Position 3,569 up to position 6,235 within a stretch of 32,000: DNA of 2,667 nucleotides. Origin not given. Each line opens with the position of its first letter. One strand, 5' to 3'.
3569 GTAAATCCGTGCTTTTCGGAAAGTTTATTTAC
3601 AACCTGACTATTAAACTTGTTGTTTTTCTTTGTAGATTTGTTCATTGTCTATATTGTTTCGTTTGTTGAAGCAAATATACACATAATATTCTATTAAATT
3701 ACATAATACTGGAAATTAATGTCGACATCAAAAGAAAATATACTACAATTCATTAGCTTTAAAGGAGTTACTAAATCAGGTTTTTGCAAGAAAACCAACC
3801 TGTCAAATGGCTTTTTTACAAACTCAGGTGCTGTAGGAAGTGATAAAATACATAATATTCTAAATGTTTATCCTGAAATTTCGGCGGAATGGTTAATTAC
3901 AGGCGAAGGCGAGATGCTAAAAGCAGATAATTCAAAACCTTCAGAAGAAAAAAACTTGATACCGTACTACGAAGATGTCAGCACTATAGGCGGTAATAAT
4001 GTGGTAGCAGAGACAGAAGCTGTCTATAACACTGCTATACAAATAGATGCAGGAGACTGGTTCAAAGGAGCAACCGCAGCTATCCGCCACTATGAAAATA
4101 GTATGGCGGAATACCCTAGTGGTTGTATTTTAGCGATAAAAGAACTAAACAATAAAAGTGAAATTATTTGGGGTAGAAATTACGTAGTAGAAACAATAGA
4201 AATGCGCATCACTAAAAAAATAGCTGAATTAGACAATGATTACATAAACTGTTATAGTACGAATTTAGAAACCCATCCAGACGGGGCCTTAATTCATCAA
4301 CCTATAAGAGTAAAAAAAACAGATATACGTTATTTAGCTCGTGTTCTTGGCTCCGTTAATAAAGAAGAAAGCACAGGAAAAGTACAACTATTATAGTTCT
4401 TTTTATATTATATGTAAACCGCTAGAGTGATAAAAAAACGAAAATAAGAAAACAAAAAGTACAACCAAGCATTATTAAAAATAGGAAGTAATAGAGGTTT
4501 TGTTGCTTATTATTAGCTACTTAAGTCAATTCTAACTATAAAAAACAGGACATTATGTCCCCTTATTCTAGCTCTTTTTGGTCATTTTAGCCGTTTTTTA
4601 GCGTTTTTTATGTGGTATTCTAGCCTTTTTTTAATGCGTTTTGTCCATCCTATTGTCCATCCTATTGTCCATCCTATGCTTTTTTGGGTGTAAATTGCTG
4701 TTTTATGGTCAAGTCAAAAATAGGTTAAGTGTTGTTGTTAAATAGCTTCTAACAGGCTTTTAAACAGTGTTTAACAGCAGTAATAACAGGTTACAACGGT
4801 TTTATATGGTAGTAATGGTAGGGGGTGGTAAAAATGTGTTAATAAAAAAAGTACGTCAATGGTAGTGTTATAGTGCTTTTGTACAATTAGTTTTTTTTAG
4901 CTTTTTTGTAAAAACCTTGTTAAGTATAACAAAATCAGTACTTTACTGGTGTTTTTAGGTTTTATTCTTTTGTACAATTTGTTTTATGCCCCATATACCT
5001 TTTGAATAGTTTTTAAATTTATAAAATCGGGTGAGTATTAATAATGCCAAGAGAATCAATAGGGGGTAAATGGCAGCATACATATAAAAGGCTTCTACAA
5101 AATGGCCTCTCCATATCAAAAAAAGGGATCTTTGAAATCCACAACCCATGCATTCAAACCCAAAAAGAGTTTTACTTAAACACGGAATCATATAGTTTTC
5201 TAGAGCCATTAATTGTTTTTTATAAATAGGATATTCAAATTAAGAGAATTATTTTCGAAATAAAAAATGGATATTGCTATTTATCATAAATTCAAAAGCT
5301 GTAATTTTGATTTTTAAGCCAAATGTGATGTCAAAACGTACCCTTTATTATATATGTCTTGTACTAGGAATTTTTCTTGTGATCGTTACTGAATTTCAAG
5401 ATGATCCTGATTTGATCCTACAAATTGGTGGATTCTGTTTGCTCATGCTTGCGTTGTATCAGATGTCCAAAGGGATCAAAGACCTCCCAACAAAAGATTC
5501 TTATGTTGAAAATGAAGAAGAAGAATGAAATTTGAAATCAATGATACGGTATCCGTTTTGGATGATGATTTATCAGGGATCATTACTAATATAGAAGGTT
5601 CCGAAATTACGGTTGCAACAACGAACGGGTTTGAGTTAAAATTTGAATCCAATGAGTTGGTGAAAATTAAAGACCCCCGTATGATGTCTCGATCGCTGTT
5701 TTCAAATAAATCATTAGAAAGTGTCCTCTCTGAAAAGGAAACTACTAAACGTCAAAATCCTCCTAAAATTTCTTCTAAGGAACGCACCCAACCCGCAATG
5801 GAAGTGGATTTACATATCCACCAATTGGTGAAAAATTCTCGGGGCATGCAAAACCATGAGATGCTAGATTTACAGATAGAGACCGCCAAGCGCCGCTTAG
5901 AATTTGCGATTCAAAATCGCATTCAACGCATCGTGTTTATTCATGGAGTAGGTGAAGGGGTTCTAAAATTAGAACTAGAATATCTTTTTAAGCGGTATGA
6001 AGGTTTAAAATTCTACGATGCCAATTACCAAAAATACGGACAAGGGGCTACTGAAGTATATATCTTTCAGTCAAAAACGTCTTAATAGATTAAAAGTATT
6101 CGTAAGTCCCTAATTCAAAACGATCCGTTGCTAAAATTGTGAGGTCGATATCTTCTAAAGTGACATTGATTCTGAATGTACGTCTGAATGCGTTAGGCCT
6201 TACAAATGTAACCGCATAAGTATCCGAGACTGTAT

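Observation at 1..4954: Mu-like transposable prophage end in a Flavobacteriia-type chromosome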

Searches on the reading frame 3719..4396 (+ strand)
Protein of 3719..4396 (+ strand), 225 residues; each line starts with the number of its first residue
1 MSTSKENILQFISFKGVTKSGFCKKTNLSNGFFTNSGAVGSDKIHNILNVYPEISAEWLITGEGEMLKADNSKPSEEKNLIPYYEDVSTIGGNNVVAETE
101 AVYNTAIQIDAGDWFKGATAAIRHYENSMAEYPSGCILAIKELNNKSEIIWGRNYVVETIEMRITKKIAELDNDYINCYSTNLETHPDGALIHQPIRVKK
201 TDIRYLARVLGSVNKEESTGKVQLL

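Call 3: search_protein_families(library=pfam, proteins=[window:3719-4396:+], max_evalue=0.1)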
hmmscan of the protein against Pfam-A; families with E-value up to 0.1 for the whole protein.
window:3719-4396:+ (225 aa): 1 family
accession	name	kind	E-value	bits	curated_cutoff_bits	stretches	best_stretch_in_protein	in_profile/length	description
PF09989.15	DUF2229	-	0.032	14.3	29.4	1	106-174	138-211/218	CoA enzyme activase uncharacterised domain (DUF2229)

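Call 4: search_protein_families(library=phrogs, proteins=[window:3719-4396:+], max_evalue=0.01)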
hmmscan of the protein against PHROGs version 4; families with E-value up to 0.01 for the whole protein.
window:3719-4396:+ (225 aa): 3 families
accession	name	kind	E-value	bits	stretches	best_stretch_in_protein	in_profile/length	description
phrog_4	-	transcription regulation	2e-06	28.1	1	53-217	185-340/400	transcriptional repressor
phrog_9710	-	unknown function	2.6e-05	25.2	1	16-73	38-89/95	-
phrog_8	-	transcription regulation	0.0048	17.4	1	15-143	169-271/346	transcriptional regulator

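Call 7: search_protein_families(library=ncbifam, proteins=[window:3719-4396:+], max_evalue=0.01)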
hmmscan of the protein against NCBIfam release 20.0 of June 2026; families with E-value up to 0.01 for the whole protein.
window:3719-4396:+ (225 aa): 0 families

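Call 27: find_encoding_contigs(protein=window:3719-4396:+, flank=10000, max_places=8)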
Protein window:3719-4396:+ (225 aa): 2 contigs read that carry it; 2 places shown.
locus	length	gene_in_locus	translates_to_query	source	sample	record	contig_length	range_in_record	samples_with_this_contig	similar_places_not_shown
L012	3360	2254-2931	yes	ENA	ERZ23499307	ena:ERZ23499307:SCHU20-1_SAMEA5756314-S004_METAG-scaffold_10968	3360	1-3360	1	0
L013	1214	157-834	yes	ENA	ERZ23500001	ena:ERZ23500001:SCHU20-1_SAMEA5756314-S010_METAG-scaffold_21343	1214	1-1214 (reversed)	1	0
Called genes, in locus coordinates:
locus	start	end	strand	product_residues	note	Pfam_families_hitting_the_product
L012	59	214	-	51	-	-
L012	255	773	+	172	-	PF07929:PRiA4_ORF3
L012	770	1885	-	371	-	-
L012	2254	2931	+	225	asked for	-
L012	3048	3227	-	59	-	-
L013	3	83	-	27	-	?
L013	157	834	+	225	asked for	-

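Call 31: search_solved_structures(query=window:3719-4396:+, max_evalue=10, show_alignments=2)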
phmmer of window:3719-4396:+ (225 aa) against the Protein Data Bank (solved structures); distinct sequences matched with E-value up to 10: 0.

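Call 60: search_protein_families(library=phrogs, proteins=[L012:770-1885:-, L012:255-773:+], max_evalue=0.001)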
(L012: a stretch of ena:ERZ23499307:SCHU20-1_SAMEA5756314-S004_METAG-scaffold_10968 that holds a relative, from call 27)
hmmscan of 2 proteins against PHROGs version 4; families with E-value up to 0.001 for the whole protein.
L012:770-1885:- (371 aa): 0 families

L012:255-773:+ (172 aa): 0 families

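Call 63: find_homologous_proteins(query=window:3719-4396:+, max_evalue=0.001)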
Query window:3719-4396:+ (225 aa): 974 proteins with E <= 0.001 among 1495 candidates; the best 120 are listed.
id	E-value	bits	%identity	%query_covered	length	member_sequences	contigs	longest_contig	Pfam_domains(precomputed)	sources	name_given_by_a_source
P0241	3.8e-111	388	81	98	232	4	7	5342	-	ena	-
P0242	7.2e-90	318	67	98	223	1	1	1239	-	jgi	-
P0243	2.2e-87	310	64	97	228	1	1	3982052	-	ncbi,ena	-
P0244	1.7e-84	301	60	98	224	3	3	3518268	-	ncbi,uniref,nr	ncbi:hypothetical protein BWK60_12840 [Flavobacterium covae]|uniref:S24 family peptidase n=1 Tax=Fla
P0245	9.8e-84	298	60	100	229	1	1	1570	-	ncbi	-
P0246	9.9e-84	298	61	98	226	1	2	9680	-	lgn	-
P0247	7.5e-83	295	61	98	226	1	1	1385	-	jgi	jgi:hypothetical protein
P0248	2.7e-81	290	61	98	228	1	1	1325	-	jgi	jgi:hypothetical protein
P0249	3.2e-81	290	61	98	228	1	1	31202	-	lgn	-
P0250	3.9e-80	286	82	69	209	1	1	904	PF12844.14,PF01381.29,PF15731.12,PF13560.13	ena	-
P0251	5.2e-80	286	58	100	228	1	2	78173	-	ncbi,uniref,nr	ncbi:hypothetical protein [Flavobacterium columnare]|uniref:Peptidase S24/S26A/S26B/S26C domain-cont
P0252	5.7e-79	283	60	98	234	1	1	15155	PF00717.29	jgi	jgi:hypothetical protein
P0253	9.4e-78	279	58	100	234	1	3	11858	-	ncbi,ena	-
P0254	3.3e-77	277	58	97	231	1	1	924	-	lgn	-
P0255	3.8e-76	273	58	98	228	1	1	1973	-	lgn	-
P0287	1.4e-65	239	60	82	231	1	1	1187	PF12844.14,PF00717.29,PF01381.29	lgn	-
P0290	4.6e-65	237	51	100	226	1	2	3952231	PF00717.29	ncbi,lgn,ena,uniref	ncbi:MAG: S24 family peptidase [Psychroserpens sp.]|uniref:S24 family peptidase n=1 Tax=Psychroserpe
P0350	1.9e-57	212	50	96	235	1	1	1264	PF00717.29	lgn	-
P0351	2.3e-57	212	48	98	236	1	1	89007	PF00717.29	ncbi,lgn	-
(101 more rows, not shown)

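Call 74: predict_structure(alignment_id=A5)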
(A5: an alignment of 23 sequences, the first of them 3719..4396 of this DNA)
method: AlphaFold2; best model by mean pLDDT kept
length: 225 residues; sequences in the alignment: 23
mean_pLDDT: 77.2   pTM: 0.53
mean pLDDT of the five models: 77.2, 76.3, 72.8, 72.8, 72.7
residues with pLDDT >= 90: 53; 70-90: 122; 50-70: 16; < 50: 34
segments of 3 or more residues with pLDDT < 50: 71-75, 87-105, 216-225
pLDDT, mean of each block of 10 residues (from residue 1): 82 90 87 78 89 89 80 54 58 33 56 76 82 86 84 90 88 87 90 89 90 58 35
secondary structure, 60 per line:
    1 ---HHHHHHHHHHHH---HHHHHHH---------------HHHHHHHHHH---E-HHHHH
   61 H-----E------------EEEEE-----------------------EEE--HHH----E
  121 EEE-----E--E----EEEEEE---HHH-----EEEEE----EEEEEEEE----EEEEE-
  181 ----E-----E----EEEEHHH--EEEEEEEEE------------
elements in order: H4-15 H19-25 H41-50 H56-61 E80-84 E108-110 E120-123 E137-142 E154-158 E163-170 E175-179 E196-199 E205-213

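Call 76: fold_search(model_id=the predicted structure, library=pdb)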
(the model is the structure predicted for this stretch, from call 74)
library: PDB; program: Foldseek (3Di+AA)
matches with E <= 10: 1170; with E <= 0.001: 20
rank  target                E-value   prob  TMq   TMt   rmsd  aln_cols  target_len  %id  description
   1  2fjr_A                5.9e-07  1.00  0.35  0.41  19.0       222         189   15  Crystal Structure of Bacteriophage 186 (released 2006-06-13)
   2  3jsp_A                9.6e-06  1.00  0.42  0.48  11.1       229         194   13  Classic Protein With a New Twist: crystal structure of a LexA repressor DNA complex (released 2010-08-18)
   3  3k2z_B                1.8e-05  1.00  0.46  0.52  16.2       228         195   13  Crystal structure of a LexA protein from Thermotoga maritima (released 2010-10-06)
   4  7jvt_C                5.8e-05  1.00  0.36  0.40  13.6       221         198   10  Crystal structure of a lambda-186 hybrid repressor (released 2021-09-08)
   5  7jvt_D                8.9e-05  1.00  0.37  0.41  12.1       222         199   11  Crystal structure of a lambda-186 hybrid repressor (released 2021-09-08)
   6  8trg_I                8.9e-05  1.00  0.36  0.42  12.7       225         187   13  Structure of full-length LexA bound to a RecA filament (released 2023-11-15)
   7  7b5g_A                1.0e-04  1.00  0.43  0.68   5.6       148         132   17  Crystal structure of E.coli LexA in complex with nanobody NbSOS3(Nb14527) (released 2022-09-14)
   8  3k2z_A                1.1e-04  1.00  0.44  0.51  14.0       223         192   12  Crystal structure of a LexA protein from Thermotoga maritima (released 2010-10-06)
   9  8trg_J                1.5e-04  1.00  0.41  0.67   5.3       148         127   15  Structure of full-length LexA bound to a RecA filament (released 2023-11-15)
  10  7b5g_G                2.1e-04  1.00  0.42  0.67   4.0       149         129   14  Crystal structure of E.coli LexA in complex with nanobody NbSOS3(Nb14527) (released 2022-09-14)
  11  1jhc                  2.2e-04  1.00  0.39  0.62   6.9       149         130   14  LEXA S119A C-TERMINAL TRYPTIC FRAGMENT (released 2001-09-19)
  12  8b0v_A                2.5e-04  1.00  0.35  0.60   7.5       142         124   18  Crystal structure of C-terminal domain of Pseudomonas aeruginosa LexA G91D mutant (released 2024-03-27)
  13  3jsp_B                2.9e-04  1.00  0.42  0.49  12.9       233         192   13  Classic Protein With a New Twist: crystal structure of a LexA repressor DNA complex (released 2010-08-18)
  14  1jhf_A                4.2e-04  1.00  0.38  0.42  19.4       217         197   16  LEXA G85D MUTANT (released 2001-09-19)
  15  8s7g_A                4.4e-04  1.00  0.37  0.63   3.6       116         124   16  Cryo-EM structure of Pseudomonas aeruginosa Recombinase A (RecA) in complex with LexAS125A mutant (released 2025-01-15)
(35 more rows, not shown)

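Call 86: search_protein_families(library=pfam, proteins=[L012:770-1885:-], max_evalue=1)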
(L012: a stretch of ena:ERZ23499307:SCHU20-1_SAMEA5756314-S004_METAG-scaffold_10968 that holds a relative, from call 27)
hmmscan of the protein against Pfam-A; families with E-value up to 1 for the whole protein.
L012:770-1885:- (371 aa): 0 families

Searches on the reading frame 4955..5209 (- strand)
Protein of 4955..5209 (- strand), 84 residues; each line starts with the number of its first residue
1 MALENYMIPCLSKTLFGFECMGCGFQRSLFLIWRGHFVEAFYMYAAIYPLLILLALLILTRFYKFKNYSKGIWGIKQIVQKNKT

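Call 3: search_protein_families(library=pfam, proteins=[window:4955-5209:-], max_evalue=0.1)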
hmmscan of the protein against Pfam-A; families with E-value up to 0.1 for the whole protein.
window:4955-5209:- (84 aa): 1 family
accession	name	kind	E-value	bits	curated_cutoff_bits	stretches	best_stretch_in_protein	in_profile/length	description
PF10825.13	DUF2752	-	1.7e-15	57.2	27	1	10-58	1-49/49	Protein of unknown function (DUF2752)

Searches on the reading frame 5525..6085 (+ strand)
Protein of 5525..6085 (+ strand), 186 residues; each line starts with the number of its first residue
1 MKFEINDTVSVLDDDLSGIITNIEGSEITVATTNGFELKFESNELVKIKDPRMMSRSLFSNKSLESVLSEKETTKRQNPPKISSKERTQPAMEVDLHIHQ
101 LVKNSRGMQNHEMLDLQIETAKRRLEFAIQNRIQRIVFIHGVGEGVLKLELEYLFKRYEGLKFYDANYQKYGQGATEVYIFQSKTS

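Call 3: search_protein_families(library=pfam, proteins=[window:5525-6085:+], max_evalue=0.1)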
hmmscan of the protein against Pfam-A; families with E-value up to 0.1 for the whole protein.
window:5525-6085:+ (186 aa): 1 family
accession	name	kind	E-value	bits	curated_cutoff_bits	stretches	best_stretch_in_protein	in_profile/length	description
PF01713.27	Smr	-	1.3e-06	28.9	25.7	1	119-179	13-75/77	Smr domain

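Call 18: find_encoding_contigs(protein=window:5525-6085:+, flank=10000, max_places=6)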
Protein window:5525-6085:+ (186 aa): 23 contigs read that carry it; 6 places shown.
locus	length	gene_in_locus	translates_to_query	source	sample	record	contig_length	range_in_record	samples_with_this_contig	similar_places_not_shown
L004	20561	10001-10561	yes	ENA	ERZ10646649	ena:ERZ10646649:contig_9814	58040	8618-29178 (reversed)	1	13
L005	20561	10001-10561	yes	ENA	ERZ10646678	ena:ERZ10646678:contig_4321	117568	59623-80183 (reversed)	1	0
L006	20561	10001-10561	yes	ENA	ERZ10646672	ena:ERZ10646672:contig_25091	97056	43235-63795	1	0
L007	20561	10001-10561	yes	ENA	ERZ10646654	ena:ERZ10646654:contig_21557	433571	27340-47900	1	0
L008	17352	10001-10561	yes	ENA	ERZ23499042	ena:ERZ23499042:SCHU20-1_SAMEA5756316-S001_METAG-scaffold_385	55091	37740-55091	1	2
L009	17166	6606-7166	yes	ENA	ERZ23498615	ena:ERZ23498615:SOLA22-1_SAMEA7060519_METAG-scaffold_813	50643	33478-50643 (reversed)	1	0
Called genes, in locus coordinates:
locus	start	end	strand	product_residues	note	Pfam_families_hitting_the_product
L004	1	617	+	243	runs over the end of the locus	PF02678:Pirin, PF17954:Pirin_C_2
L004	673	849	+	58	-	PF28003:CAL67264-like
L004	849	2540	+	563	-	PF00005:ABC_tran, PF00931:NB-ARC (faint), PF02463:SMC_N (faint), PF13555:AAA_29 (faint), PF13173:AAA_14 (faint), PF12848:ABC_tran_Xtn, PF00005:ABC_tran, PF13476:AAA_23 (weak), +1 more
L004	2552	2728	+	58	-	PF06906:DUF1272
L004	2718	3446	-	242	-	PF19515:DUF6048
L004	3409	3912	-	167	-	PF20050:DUF6452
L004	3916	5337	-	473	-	PF01938:TRAM (faint), PF05958:tRNA_U5-meth_tr, PF02475:TRM5-TYW2_MTfase (faint), PF13649:Methyltransf_25 (weak), PF13847:Methyltransf_31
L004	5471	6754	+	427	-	PF00202:Aminotran_3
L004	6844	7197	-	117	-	-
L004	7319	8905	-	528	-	PF00171:Aldedh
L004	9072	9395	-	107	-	-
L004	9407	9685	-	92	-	PF10825:DUF2752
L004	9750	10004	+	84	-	-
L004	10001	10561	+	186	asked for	PF01713:Smr (weak)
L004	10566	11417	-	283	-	-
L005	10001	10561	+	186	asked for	PF01713:Smr (weak)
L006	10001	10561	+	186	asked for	PF01713:Smr (weak)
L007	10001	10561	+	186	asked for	PF01713:Smr (weak)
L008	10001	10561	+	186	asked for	PF01713:Smr (weak)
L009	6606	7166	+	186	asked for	PF01713:Smr (weak)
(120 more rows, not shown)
